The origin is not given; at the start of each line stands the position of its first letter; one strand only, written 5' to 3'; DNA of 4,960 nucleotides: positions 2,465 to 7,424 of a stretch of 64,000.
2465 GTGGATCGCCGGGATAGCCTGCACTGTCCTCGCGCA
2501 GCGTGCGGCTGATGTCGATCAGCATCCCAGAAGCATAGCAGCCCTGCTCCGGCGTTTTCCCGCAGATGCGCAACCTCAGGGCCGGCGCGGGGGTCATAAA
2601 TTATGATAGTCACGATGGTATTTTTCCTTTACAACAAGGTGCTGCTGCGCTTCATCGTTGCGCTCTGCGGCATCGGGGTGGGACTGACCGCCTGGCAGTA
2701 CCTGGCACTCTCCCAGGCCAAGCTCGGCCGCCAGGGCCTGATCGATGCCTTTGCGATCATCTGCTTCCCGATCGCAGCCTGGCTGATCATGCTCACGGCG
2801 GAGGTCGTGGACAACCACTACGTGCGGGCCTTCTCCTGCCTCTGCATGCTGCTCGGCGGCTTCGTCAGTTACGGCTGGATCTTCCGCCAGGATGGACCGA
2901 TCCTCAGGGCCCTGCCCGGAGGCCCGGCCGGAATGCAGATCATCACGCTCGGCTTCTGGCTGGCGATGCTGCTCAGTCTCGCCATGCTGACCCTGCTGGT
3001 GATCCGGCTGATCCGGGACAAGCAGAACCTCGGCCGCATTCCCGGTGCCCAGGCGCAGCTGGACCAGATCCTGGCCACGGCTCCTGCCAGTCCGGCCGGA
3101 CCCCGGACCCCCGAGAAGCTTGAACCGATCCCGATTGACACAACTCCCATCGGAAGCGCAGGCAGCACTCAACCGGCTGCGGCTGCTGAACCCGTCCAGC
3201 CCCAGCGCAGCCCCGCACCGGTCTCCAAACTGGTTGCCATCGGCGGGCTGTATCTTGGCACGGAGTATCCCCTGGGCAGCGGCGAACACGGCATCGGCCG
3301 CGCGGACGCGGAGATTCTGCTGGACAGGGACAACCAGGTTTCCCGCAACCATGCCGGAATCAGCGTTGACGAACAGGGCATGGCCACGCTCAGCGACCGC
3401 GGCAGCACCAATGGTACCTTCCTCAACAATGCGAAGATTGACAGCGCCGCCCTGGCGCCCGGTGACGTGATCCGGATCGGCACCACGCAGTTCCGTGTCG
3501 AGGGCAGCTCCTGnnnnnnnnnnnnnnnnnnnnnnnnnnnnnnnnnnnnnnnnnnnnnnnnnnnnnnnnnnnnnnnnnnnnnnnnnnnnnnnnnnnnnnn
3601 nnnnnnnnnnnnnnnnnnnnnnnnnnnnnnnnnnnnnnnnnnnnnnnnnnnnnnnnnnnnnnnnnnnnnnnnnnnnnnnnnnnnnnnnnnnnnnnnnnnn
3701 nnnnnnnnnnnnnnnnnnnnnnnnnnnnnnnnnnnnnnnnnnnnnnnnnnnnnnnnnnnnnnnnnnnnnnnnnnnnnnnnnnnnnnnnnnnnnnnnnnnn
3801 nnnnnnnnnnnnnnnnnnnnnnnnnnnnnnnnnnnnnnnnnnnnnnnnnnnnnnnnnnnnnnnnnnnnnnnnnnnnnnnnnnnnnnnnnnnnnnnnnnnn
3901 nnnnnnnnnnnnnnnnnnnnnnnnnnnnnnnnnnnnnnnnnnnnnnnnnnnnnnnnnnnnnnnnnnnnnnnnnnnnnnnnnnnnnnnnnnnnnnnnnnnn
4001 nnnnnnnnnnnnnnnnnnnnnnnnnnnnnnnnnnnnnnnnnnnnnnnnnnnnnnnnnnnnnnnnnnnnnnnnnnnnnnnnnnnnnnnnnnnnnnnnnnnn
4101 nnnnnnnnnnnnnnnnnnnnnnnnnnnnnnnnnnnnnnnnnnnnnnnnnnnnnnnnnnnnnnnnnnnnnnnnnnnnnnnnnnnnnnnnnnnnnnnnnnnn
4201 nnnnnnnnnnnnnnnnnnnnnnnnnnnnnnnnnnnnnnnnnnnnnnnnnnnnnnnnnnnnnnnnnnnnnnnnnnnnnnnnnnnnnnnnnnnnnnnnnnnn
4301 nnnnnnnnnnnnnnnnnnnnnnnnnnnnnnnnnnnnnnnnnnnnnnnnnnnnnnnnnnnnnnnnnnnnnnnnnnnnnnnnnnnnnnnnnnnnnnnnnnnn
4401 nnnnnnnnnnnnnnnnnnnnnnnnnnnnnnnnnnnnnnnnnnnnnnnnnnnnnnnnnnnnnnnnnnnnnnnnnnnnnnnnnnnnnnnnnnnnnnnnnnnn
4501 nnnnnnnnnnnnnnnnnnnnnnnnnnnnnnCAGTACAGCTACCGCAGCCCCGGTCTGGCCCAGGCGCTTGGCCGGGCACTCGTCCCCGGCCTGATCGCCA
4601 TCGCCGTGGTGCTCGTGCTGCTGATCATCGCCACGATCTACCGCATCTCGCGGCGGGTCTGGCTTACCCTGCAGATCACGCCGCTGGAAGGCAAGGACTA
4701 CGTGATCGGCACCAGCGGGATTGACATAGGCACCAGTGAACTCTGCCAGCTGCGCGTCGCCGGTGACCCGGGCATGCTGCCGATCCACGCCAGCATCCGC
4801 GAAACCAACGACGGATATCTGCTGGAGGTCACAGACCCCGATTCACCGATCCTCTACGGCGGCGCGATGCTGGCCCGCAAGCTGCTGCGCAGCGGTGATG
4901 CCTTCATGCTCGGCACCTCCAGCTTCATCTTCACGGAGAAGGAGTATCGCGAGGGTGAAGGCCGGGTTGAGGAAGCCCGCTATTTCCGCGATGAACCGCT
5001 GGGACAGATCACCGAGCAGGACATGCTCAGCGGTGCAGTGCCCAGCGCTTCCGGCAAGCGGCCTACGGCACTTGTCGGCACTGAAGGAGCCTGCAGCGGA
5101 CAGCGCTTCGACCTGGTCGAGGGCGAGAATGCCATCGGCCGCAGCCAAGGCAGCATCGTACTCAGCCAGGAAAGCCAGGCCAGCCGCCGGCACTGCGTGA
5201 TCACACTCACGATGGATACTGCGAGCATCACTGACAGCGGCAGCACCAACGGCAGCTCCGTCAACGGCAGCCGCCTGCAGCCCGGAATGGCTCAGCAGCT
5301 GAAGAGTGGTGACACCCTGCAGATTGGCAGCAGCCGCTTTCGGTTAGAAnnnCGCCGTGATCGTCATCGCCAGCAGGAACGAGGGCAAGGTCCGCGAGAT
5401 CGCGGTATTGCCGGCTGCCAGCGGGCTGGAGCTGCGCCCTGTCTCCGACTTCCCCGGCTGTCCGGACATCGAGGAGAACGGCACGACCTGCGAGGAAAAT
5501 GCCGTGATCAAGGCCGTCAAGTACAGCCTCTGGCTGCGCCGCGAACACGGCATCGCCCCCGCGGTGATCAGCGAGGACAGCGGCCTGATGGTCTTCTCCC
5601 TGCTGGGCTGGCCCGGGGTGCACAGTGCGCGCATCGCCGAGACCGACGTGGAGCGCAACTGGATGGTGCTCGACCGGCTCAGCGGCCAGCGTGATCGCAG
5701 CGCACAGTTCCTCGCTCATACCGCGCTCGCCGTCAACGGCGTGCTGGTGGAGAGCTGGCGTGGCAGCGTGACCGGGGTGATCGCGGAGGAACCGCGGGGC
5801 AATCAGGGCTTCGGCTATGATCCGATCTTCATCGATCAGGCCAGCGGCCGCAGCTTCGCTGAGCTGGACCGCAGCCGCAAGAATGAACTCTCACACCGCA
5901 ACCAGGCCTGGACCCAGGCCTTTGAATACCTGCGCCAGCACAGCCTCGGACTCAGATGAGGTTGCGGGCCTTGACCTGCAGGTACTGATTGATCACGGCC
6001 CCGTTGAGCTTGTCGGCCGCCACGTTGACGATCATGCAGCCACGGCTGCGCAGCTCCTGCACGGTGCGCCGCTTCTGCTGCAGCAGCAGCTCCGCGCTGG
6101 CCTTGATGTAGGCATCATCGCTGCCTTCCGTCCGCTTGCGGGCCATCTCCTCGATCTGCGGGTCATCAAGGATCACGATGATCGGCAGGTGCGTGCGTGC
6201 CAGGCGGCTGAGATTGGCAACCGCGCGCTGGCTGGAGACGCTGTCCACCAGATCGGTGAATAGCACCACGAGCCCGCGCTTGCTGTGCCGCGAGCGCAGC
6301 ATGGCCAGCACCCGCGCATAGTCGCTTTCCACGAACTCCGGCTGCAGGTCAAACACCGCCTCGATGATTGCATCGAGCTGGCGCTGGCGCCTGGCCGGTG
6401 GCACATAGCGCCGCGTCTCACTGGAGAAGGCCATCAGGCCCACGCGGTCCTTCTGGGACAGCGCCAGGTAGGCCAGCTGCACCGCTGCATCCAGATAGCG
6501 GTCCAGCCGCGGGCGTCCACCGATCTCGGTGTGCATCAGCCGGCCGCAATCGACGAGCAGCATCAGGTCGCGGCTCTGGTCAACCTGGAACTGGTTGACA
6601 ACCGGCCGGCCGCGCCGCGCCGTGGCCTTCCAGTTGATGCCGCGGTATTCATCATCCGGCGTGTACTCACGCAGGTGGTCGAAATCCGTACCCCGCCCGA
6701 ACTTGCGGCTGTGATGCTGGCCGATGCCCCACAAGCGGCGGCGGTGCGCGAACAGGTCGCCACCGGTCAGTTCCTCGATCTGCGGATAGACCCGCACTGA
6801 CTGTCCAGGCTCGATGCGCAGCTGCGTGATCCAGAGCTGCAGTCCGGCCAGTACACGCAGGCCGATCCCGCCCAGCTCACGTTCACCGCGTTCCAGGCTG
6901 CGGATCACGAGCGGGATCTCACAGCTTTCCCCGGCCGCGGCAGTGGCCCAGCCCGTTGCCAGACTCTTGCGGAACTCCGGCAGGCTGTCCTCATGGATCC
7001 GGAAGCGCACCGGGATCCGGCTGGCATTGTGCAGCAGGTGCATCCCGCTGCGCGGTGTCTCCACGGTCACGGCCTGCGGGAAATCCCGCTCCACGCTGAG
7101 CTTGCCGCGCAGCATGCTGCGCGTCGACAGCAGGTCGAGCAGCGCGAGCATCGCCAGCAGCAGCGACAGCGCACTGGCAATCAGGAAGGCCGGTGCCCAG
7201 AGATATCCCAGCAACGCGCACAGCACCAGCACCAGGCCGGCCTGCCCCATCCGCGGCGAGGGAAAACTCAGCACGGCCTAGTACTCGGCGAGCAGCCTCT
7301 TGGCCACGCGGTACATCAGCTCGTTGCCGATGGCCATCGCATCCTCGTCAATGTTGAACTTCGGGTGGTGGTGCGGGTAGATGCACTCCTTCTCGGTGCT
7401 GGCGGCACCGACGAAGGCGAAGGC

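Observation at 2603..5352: Translationally coupled FHA-membrane / VWA-FHA-FHA gene pair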

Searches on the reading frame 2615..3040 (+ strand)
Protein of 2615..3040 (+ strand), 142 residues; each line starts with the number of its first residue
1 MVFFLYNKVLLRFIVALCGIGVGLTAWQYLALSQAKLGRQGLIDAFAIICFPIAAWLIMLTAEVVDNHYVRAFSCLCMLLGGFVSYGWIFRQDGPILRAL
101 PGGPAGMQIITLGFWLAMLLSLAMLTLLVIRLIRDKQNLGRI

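Call 61: search_protein_representatives(alignment_id=A3)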
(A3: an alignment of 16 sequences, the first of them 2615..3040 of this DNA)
Query: 16 sequences, 142 profile positions. Proteins with E-value up to 0.001 (for the whole library): 15; up to 1e-10: 14; up to 1e-30: 5. The best 15 are listed.
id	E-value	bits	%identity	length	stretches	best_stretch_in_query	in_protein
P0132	2.9e-64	231.6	-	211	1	1-141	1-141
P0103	3.4e-63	228.1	-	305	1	1-141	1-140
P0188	2.7e-55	202.5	-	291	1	1-141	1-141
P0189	2.4e-45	170.3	-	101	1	15-115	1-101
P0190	1.0e-33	132.6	-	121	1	1-76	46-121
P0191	9.6e-28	113.2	-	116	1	1-69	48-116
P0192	2.7e-27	111.8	-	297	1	3-141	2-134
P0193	1.1e-25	106.5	-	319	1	2-140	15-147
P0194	1.3e-23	99.8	-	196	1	3-141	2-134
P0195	8.8e-23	97.2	-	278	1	5-138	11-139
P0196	4.4e-21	91.6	-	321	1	3-141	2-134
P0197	1.4e-16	77.1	-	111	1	23-116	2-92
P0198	4.2e-15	72.2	-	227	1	78-141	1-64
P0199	3.5e-11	59.6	-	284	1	20-141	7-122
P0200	5.1e-09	52.5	-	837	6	69-95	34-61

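Call 63: find_encoding_contigs(protein=P0193, flank=6000, max_places=2)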
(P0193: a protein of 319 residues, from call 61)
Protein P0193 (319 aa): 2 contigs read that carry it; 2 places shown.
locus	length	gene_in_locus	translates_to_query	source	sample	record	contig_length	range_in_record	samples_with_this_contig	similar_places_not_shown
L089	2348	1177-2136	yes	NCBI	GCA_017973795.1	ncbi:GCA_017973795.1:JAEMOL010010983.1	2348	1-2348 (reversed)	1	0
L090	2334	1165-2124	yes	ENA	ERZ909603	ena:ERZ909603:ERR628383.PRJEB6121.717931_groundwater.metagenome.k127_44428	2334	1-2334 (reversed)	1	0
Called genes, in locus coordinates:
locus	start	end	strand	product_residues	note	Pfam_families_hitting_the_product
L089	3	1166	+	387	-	?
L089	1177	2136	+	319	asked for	PF16697:Yop-YscD_cpl, PF00498:FHA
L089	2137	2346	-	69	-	?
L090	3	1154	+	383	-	?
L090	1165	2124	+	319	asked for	PF16697:Yop-YscD_cpl, PF00498:FHA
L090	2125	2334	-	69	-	?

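Call 65: find_encoding_contigs(protein=P0196, flank=6000, max_places=2)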
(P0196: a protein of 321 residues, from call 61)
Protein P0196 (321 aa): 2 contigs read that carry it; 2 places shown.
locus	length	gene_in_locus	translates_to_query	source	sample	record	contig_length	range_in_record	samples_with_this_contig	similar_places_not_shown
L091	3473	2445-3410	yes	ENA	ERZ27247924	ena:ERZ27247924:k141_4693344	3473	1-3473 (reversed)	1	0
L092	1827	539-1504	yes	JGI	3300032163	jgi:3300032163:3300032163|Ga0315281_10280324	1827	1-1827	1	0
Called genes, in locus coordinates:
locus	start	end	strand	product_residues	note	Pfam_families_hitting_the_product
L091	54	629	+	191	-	-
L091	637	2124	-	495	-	PF04055:Radical_SAM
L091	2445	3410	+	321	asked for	PF16697:Yop-YscD_cpl, PF00498:FHA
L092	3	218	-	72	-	?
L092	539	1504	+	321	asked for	PF16697:Yop-YscD_cpl, PF00498:FHA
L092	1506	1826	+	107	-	?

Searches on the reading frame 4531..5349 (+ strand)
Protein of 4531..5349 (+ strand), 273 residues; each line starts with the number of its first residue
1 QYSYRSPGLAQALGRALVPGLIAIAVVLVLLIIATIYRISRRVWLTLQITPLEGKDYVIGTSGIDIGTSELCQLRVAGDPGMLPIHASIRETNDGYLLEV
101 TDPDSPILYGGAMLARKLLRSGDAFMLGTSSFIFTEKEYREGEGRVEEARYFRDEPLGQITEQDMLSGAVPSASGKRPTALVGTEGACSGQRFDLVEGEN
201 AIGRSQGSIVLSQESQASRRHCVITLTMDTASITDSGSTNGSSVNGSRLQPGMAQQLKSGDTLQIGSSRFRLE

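Call 54: find_homologous_proteins(query=window:4531-5349:+, max_evalue=0.001)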
Query window:4531-5349:+: 2422 candidates shared short words with the query, none scored E <= 0.001.

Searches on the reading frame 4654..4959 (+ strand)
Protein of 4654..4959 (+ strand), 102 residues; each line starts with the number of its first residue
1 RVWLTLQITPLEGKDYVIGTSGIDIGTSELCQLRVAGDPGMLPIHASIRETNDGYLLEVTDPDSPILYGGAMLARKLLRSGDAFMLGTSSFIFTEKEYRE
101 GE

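Call 70: search_solved_structures(query=window:4654-4959:+, max_evalue=10)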
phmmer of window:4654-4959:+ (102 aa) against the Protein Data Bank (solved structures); distinct sequences matched with E-value up to 10: 2.
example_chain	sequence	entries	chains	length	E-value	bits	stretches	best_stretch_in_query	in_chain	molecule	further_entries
5fwh_A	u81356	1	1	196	0.58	13.5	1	48-97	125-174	ESSC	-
6p2o_A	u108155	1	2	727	0.72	13.2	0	32-63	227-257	Xyloglucanase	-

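Call 74: search_solved_structures(query=A4, max_evalue=10, show_alignments=2)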
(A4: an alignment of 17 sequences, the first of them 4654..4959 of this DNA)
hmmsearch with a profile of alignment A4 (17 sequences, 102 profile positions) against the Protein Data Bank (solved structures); distinct sequences matched with E-value up to 10: 23.
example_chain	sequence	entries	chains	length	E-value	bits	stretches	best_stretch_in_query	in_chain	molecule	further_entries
6hc0_B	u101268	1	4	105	0.00029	24.1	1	12-96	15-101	GGDEF domain protein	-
6hc1_A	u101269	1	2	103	0.00034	23.9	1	12-96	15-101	GGDEF domain protein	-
3po8_A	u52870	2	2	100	0.00052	23.3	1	4-94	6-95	Putative uncharacterized protein TB39.8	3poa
2lc1_A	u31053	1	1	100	0.00062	23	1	4-94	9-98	Putative uncharacterized protein TB39.8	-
6hbz_A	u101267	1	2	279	0.0015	21.8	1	12-97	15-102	GGDEF domain protein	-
2fez_A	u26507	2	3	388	0.0021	21.3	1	13-94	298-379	Probable regulatory protein embR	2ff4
2jqj_A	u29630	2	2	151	0.0028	21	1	18-94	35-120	DNA damage response protein kinase DUN1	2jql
3oun_A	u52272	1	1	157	0.0029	20.9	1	4-93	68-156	Putative uncharacterized protein TB39.8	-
3fm8_A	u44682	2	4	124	0.0046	20.3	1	22-91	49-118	Kinesin-like protein KIF13B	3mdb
2kkl_A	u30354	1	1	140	0.0069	19.7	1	6-94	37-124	Uncharacterized protein Mb1858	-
2kfu_A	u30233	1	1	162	0.011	19.1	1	5-93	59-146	Rv1827 pThr 22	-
6i2p_D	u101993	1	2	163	0.011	19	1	5-93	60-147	Glycogen accumulation regulator GarA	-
7rj3_A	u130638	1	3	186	0.014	18.7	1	6-93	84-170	Glycogen accumulation regulator GarA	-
6i2q_B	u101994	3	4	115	0.048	17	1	5-93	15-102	Glycogen accumulation regulator GarA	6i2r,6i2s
2aff_A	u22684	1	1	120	0.077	16.3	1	4-98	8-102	Antigen KI-67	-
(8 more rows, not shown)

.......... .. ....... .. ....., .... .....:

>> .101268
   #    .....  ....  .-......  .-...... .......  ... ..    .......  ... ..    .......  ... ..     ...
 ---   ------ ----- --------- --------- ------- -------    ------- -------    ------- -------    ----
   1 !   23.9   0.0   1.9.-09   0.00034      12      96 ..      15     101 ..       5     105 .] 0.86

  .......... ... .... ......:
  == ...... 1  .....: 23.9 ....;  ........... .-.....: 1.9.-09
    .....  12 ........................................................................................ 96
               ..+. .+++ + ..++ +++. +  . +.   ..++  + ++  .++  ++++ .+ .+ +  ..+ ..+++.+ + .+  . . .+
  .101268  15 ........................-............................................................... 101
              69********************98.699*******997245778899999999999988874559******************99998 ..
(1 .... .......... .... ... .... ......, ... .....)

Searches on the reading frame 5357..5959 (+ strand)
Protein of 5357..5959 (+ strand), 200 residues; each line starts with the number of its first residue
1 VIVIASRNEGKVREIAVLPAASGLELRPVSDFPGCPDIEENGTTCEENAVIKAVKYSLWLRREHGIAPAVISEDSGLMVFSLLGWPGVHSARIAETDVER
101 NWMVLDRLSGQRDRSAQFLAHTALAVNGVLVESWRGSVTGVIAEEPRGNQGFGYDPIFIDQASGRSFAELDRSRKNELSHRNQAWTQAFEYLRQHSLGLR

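Call 9: search_protein_families(library=pfam, proteins=[window:5357-5959:+], max_evalue=0.001)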
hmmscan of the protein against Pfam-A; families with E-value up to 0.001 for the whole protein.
window:5357-5959:+ (200 aa): 1 family
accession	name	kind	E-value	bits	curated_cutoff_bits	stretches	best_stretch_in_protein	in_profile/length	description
PF01725.21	Ham1p_like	-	8.6e-47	159.9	22.5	1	2-190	1-185/186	Ham1 family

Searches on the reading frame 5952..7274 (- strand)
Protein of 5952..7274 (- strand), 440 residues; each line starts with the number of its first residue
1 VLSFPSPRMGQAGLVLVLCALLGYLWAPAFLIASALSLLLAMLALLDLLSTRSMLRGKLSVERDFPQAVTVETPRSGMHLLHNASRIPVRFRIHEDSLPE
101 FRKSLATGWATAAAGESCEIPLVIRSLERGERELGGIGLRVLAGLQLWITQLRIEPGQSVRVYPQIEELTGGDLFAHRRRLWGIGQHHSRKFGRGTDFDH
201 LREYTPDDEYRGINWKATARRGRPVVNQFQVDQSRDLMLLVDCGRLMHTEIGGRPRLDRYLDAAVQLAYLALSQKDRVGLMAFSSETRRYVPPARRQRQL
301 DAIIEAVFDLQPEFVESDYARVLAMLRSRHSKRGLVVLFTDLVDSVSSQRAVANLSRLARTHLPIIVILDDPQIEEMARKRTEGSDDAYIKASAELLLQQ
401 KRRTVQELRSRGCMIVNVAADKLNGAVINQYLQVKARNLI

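Call 9: search_protein_families(library=pfam, proteins=[window:5952-7274:-], max_evalue=0.001)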
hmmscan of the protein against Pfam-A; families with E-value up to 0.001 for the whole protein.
window:5952-7274:- (440 aa): 2 families
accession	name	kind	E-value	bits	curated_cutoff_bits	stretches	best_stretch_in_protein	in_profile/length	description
PF01882.25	DUF58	-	4e-30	105.1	23.4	1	201-381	2-180/216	Protein of unknown function DUF58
PF13519.12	VWA_2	-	5.7e-08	33.8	27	1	237-341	1-105/107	von Willebrand factor type A domain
